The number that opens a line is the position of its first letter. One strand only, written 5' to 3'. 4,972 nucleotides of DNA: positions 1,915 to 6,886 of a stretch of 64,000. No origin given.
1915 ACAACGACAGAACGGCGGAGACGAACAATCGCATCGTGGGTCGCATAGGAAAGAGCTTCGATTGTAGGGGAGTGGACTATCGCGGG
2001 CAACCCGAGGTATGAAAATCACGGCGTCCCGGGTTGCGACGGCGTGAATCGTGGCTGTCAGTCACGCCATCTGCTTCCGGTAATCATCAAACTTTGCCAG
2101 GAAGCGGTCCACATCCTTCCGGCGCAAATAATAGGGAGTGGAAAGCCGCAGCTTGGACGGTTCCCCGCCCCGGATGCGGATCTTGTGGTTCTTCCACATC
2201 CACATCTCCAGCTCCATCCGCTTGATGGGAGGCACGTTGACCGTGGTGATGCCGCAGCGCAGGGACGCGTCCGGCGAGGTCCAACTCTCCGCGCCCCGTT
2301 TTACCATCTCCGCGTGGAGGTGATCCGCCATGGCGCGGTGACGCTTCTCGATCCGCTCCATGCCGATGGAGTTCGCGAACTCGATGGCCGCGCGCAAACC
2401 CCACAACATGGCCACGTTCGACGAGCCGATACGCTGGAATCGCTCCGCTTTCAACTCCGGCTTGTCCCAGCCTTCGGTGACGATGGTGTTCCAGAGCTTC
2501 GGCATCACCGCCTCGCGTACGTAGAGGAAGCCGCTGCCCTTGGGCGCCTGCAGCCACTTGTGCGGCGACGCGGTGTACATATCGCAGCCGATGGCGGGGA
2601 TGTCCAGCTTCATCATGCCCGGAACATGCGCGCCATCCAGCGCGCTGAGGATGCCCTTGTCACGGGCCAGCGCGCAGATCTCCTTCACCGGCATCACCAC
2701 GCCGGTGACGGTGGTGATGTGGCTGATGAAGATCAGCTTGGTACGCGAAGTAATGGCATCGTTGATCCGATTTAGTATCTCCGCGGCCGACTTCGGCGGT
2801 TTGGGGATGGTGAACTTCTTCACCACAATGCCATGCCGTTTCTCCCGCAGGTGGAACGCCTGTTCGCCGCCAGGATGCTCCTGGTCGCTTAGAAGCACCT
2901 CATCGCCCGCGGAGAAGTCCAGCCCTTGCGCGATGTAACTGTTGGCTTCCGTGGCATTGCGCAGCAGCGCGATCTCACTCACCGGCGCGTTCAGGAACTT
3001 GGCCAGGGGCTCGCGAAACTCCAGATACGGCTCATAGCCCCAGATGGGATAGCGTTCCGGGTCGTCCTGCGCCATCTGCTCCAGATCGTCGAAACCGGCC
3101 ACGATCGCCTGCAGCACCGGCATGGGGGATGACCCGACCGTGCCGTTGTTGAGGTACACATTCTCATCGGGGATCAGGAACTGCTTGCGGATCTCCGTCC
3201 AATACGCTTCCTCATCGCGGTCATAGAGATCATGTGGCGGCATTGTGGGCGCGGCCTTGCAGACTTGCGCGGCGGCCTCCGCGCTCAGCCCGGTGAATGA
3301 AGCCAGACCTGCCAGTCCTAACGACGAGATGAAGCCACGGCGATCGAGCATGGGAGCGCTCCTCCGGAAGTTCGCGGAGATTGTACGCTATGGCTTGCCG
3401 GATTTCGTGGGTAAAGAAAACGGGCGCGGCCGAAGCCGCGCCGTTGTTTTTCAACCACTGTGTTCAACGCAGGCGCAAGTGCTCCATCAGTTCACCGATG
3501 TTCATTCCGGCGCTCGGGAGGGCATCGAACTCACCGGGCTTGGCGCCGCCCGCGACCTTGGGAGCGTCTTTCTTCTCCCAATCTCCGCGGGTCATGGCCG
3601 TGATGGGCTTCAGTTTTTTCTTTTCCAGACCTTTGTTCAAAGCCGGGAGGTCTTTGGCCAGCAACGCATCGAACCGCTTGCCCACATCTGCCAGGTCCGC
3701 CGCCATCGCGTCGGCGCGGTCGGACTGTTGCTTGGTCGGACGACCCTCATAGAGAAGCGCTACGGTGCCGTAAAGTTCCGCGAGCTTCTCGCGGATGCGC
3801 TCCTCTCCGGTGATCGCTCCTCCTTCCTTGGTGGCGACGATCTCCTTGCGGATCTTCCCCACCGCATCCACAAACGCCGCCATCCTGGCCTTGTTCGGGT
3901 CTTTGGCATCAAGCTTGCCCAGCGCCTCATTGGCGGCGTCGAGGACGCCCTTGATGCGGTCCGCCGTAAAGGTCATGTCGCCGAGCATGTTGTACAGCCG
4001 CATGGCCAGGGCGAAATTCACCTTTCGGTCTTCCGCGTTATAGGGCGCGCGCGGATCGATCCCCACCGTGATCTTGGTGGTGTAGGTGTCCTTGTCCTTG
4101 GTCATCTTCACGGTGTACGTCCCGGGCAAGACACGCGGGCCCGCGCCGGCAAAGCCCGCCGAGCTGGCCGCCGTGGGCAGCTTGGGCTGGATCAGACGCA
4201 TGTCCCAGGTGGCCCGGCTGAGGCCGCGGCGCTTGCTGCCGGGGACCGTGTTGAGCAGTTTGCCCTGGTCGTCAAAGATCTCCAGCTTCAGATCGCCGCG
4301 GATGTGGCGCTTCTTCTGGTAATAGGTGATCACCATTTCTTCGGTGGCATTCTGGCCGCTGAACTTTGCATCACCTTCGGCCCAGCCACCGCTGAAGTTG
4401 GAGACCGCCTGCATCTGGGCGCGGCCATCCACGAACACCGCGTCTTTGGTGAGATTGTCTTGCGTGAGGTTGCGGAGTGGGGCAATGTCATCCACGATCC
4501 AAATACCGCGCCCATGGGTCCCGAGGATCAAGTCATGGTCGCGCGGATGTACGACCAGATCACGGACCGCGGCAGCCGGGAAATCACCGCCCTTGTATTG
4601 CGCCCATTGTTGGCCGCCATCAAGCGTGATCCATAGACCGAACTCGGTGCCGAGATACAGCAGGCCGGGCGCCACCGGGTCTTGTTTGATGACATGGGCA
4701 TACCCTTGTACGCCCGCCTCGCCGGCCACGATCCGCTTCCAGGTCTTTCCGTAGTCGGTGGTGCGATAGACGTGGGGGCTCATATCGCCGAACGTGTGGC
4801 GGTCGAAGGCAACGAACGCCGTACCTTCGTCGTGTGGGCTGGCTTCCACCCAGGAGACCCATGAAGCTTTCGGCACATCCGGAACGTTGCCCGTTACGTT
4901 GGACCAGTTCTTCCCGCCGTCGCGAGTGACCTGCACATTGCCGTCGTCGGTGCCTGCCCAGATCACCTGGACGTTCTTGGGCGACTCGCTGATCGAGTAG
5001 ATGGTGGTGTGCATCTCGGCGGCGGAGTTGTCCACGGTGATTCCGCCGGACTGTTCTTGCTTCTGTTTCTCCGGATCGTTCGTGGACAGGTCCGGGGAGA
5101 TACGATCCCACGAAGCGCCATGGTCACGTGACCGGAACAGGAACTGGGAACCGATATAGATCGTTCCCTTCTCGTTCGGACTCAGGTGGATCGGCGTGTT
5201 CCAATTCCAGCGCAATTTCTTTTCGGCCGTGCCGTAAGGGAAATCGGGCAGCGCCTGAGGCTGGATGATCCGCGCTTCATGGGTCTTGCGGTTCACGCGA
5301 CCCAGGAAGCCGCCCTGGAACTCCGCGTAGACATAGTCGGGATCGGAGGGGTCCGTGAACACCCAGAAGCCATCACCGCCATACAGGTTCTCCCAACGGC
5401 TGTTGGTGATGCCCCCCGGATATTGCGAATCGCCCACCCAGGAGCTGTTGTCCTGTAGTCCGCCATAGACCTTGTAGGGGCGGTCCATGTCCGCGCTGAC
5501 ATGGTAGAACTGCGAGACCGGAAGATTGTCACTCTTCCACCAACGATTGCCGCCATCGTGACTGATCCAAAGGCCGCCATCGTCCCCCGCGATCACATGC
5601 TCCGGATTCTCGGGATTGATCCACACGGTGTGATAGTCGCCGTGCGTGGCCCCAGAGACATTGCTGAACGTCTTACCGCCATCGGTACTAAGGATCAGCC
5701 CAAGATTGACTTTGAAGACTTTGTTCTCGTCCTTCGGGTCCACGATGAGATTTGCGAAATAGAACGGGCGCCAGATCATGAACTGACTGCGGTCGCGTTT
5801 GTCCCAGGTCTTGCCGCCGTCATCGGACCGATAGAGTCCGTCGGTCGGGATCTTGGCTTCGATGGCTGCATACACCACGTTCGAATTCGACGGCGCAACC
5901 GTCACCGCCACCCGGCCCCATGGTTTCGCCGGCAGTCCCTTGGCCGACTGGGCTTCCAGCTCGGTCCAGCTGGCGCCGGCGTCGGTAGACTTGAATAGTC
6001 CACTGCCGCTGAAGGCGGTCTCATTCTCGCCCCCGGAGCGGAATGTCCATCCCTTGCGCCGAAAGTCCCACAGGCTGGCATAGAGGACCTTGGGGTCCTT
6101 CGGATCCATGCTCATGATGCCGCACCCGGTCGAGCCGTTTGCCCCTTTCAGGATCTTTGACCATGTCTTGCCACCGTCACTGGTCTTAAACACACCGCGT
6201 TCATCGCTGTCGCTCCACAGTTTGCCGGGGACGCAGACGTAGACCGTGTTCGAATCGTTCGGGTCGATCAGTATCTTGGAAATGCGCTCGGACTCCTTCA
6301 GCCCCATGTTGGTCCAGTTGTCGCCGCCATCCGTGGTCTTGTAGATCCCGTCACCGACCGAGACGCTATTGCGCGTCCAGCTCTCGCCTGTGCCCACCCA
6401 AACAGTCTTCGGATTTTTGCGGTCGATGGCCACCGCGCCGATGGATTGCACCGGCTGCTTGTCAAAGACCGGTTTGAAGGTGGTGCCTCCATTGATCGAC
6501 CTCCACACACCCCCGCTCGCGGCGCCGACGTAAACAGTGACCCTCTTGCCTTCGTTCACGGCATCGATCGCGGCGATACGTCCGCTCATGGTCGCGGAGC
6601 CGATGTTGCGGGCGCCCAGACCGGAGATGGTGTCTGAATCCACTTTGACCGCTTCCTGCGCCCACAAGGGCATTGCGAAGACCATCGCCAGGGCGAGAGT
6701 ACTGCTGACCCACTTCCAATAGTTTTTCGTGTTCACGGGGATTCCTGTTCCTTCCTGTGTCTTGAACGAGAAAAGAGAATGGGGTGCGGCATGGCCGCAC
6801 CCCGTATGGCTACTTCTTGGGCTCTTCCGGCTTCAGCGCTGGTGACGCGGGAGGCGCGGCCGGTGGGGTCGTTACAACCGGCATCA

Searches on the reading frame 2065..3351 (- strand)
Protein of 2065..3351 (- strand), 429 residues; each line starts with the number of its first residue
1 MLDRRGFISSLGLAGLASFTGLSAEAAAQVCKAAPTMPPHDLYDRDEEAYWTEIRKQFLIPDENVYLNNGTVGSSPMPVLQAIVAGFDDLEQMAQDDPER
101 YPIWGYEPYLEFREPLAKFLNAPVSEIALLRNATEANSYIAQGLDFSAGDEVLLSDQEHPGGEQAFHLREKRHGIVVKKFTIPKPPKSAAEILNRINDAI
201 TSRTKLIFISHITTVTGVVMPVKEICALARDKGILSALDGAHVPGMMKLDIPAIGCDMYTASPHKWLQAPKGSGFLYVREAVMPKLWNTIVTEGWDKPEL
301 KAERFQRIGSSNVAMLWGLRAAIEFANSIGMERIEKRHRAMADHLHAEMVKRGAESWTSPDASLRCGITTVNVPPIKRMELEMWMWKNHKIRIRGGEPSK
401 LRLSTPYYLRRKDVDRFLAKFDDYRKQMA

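Call 43: search_protein_families(library=pfam, proteins=[window:2065-3351:-], max_evalue=0.00001)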
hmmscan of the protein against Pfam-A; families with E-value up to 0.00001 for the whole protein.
window:2065-3351:- (429 aa): 3 families
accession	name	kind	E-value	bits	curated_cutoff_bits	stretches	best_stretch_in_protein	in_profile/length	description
PF00266.25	Aminotran_5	-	5.6e-47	160.9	21.5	1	76-415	12-369/371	Aminotransferase class-V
PF00155.27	Aminotran_1_2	-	1.6e-09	37.8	19.7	1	103-251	38-198/361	Aminotransferase class I and II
PF01053.26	Cys_Met_Meta_PP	-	4.6e-07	29.2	27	1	146-268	88-201/381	Cys/Met metabolism PLP-dependent enzyme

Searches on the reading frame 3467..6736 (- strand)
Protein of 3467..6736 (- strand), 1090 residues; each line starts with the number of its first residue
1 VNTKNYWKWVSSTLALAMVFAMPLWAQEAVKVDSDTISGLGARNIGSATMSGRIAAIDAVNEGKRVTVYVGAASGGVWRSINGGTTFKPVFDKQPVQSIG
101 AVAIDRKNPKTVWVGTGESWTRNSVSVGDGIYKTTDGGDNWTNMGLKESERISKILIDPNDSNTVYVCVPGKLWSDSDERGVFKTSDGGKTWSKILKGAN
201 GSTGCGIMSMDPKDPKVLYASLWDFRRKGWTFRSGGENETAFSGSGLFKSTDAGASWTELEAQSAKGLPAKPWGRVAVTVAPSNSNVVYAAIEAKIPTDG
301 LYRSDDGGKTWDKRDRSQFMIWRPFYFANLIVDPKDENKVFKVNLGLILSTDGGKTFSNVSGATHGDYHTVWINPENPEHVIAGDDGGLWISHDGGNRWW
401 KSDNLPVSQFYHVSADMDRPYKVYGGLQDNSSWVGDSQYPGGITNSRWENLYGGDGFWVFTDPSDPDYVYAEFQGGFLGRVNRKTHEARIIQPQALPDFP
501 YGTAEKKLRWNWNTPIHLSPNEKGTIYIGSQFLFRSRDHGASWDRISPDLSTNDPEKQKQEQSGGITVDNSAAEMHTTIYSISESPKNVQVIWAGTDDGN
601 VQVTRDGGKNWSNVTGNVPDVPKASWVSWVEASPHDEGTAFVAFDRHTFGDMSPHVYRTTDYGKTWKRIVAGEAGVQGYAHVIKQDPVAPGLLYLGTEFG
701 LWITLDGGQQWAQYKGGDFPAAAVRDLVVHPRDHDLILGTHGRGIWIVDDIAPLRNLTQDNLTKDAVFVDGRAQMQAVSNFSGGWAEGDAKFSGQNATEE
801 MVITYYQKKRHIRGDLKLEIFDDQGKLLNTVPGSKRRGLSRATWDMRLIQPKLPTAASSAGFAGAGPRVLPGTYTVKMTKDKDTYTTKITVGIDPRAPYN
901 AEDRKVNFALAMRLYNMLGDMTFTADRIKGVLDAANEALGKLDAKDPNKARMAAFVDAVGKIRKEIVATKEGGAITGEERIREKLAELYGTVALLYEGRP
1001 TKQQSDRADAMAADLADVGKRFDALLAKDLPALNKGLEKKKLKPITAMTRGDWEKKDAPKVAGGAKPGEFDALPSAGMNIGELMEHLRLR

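Call 43: search_protein_families(library=pfam, proteins=[window:3467-6736:-], max_evalue=0.00001)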
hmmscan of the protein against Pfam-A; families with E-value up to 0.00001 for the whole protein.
window:3467-6736:- (1090 aa): 2 families
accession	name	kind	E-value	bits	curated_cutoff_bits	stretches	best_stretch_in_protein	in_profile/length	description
PF15902.12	Sortilin-Vps10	-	5.6e-34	118.1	33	2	77-201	3-118/446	Sortilin, neurotensin receptor 3,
PF02012.26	BNR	-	4.3e-10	38.5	27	0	302-313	1-12/12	BNR/Asp-box repeat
